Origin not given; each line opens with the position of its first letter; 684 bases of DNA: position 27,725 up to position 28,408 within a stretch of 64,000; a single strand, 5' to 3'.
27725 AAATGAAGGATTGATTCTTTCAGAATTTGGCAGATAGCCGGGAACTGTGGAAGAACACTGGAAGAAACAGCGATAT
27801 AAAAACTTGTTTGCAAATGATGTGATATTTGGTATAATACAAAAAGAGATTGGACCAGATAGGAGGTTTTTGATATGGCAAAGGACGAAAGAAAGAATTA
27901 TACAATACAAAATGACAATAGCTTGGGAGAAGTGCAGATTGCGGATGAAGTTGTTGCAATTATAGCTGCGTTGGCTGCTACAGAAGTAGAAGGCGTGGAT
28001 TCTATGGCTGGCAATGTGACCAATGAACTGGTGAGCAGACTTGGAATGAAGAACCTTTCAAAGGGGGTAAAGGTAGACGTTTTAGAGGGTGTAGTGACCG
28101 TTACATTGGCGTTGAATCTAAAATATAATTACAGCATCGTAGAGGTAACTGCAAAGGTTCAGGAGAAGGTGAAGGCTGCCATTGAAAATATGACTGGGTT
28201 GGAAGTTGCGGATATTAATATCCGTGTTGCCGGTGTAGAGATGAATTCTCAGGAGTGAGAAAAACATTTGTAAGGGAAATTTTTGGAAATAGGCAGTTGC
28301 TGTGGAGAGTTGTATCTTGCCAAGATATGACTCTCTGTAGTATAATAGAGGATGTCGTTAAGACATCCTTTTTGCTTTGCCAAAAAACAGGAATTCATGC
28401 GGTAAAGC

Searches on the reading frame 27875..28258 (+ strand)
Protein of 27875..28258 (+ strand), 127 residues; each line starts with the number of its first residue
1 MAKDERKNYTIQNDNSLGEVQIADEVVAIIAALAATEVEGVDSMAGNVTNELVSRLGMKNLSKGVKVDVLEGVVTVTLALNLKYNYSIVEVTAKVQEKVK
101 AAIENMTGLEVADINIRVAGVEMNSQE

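Call 55: search_protein_families(library=pfam, proteins=[window:27875-28258:+], max_evalue=0.001)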
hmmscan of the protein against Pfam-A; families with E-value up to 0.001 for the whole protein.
window:27875-28258:+ (127 aa): 1 family
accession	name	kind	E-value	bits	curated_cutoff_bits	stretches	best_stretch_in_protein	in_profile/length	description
PF03780.18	Asp23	-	3.1e-30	105.2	28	1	17-121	2-107/108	Asp23 family, cell envelope-related function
